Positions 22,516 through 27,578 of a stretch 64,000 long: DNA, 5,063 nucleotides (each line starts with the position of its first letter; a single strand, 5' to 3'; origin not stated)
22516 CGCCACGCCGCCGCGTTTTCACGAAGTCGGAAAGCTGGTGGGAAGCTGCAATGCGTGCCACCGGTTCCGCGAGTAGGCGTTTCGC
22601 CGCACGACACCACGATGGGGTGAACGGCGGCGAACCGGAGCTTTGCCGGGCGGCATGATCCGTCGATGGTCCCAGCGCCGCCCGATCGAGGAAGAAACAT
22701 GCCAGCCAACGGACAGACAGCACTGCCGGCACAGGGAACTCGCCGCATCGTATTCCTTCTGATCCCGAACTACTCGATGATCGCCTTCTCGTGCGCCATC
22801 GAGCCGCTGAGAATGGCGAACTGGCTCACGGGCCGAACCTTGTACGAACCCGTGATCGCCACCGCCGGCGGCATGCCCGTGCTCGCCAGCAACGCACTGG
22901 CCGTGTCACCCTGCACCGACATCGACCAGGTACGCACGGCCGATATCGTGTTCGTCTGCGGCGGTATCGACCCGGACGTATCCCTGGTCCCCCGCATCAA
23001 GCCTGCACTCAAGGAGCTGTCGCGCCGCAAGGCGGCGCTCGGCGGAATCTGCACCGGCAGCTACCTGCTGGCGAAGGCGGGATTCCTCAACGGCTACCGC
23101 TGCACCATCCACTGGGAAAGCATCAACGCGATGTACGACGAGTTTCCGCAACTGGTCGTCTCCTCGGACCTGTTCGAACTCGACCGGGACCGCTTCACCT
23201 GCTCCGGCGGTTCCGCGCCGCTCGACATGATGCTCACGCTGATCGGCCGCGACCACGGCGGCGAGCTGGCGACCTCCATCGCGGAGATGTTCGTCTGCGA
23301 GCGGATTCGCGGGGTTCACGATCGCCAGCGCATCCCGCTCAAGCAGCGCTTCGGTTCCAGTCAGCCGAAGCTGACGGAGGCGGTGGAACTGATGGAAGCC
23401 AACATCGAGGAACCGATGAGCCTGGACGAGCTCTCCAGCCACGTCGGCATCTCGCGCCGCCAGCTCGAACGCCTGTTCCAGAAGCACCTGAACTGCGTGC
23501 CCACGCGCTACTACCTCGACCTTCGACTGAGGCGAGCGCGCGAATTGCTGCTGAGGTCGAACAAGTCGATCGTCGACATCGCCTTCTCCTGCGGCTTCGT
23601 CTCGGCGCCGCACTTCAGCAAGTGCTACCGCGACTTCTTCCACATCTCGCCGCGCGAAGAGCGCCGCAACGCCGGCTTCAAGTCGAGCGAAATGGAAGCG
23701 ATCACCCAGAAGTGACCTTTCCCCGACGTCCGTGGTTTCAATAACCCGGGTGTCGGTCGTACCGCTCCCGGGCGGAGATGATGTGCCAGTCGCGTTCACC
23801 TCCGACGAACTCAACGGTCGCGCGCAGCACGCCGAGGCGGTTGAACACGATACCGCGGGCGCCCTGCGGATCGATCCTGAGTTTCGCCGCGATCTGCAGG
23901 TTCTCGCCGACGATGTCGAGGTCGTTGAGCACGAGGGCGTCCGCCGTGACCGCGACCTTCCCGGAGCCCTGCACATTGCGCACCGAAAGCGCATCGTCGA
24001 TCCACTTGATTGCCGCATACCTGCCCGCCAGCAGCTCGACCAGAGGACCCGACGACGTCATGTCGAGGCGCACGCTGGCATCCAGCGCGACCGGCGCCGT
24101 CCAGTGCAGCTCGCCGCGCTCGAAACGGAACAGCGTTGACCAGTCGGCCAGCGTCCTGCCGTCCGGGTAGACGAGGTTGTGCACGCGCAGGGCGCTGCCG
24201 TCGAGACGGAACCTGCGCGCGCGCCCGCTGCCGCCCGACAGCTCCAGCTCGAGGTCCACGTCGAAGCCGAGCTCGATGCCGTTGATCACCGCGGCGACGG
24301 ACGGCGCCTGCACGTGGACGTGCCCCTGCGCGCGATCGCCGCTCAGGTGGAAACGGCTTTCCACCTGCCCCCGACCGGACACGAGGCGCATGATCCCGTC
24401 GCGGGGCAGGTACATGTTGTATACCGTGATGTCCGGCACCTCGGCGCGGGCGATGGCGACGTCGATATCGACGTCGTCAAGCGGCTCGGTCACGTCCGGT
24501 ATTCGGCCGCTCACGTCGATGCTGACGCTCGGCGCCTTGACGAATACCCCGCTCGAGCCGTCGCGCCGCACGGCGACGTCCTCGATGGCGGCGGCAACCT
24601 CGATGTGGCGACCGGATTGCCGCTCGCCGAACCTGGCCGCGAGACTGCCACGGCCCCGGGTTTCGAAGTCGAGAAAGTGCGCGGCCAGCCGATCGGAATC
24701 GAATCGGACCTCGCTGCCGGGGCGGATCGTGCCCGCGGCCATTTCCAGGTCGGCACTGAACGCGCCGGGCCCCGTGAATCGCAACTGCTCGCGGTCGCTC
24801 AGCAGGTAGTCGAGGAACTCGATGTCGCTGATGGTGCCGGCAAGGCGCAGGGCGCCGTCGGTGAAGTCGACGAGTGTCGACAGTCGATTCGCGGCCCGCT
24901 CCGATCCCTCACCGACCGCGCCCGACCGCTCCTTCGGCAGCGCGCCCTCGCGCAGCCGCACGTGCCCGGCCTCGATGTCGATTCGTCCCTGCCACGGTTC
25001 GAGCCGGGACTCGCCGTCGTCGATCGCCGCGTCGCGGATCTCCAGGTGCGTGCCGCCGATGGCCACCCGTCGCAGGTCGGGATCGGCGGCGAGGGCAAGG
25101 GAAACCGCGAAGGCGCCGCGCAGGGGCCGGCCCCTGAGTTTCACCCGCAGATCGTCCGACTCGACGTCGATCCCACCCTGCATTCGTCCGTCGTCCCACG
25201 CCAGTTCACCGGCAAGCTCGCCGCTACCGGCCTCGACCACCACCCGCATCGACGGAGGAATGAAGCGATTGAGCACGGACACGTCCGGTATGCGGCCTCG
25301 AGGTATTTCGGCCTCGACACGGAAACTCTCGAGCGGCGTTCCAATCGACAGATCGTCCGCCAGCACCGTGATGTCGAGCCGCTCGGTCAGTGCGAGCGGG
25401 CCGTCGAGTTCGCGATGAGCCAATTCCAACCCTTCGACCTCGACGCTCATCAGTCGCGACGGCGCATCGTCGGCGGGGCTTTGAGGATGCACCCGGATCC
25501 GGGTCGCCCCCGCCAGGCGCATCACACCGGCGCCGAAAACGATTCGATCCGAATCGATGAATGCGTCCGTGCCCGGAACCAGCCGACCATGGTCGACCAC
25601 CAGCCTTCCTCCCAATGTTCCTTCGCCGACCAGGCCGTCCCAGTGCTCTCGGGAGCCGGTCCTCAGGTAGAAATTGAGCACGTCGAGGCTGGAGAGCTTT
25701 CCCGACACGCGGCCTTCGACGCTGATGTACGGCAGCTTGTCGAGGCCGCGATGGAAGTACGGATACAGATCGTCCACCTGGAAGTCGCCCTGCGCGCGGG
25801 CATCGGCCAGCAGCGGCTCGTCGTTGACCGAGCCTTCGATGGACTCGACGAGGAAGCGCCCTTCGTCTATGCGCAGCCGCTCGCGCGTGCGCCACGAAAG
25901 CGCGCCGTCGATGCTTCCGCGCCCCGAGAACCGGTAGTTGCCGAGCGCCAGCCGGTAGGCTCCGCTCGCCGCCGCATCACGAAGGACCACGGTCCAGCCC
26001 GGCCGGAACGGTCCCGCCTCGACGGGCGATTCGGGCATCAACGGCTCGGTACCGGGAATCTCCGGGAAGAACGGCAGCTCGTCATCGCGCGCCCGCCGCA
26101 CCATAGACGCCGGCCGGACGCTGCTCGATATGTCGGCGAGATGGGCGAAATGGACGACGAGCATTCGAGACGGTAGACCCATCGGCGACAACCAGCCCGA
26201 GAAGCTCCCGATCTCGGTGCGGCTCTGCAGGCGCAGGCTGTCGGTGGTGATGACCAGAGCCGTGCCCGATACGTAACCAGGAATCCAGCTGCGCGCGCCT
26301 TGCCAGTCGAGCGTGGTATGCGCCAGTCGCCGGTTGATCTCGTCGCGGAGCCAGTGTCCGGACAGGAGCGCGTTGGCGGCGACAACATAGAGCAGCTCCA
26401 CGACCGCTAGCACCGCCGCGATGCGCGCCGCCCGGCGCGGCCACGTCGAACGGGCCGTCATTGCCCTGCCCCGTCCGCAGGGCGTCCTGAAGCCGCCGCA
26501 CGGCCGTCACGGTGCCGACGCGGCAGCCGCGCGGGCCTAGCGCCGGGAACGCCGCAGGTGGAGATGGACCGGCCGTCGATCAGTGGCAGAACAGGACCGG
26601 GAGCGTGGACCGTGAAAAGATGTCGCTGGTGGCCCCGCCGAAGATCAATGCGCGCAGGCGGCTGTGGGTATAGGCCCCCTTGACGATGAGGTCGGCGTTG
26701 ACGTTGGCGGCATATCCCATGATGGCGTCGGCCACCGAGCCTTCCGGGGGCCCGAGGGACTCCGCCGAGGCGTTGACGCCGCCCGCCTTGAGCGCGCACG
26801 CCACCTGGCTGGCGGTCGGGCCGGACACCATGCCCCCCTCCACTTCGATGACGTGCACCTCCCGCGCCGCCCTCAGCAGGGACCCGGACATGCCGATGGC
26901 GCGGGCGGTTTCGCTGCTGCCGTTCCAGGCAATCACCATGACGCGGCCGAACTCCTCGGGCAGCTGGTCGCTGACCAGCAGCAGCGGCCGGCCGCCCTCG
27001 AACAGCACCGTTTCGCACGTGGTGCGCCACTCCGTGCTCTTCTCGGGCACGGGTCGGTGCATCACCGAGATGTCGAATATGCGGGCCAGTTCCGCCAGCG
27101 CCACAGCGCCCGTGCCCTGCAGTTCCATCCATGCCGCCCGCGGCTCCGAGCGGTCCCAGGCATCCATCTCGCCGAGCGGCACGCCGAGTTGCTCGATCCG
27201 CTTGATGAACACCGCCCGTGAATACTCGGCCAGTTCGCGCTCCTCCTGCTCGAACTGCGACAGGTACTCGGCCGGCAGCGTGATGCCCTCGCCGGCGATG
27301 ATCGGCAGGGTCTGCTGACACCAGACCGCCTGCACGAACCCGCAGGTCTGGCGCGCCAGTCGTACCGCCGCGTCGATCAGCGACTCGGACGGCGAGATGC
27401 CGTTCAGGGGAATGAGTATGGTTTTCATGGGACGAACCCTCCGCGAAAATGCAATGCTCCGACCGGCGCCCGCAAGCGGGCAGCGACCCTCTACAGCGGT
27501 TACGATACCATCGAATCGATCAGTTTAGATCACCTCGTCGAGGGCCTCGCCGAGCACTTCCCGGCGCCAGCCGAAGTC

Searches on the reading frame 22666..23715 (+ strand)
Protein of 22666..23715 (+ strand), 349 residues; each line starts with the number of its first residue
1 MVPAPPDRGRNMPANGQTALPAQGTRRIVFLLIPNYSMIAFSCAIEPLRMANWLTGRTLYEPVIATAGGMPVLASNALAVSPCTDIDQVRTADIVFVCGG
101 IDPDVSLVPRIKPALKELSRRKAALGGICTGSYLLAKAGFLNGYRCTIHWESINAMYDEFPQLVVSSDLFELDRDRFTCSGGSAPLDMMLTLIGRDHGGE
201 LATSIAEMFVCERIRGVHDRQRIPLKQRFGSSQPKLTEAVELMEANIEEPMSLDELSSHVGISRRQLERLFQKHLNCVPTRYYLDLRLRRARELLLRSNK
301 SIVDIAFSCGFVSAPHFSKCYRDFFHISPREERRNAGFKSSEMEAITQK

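Call 25: search_protein_families(library=pfam, proteins=[window:22666-23715:+], max_evalue=0.0001)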
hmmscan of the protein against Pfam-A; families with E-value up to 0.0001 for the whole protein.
window:22666-23715:+ (349 aa): 3 families
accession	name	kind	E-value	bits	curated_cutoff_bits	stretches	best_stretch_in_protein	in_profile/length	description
PF12833.13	HTH_18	-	8.3e-24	84.1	33.6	1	256-334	1-79/80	Helix-turn-helix domain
PF00165.29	HTH_AraC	-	6.2e-14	52.2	26.6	2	298-333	7-41/42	Bacterial regulatory helix-turn-helix proteins, AraC family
PF01965.30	DJ-1_PfpI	-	1.7e-09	38.2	26.6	1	28-190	3-160/165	DJ-1/PfpI family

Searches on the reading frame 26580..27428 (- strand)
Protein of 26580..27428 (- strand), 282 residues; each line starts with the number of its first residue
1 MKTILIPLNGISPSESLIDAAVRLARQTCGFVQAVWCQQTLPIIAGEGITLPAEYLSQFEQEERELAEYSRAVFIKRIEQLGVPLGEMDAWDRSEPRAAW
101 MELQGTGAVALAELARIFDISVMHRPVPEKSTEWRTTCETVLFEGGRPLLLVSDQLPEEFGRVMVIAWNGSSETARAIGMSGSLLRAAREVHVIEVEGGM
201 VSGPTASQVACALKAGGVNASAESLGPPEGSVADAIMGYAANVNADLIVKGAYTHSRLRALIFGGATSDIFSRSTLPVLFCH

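Call 25: search_protein_families(library=pfam, proteins=[window:26580-27428:-], max_evalue=0.0001)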
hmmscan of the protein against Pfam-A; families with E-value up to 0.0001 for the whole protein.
window:26580-27428:- (282 aa): 1 family
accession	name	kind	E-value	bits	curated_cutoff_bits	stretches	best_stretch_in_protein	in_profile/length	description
PF00582.32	Usp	-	2.9e-10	41.3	24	1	229-281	88-140/141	Universal stress protein family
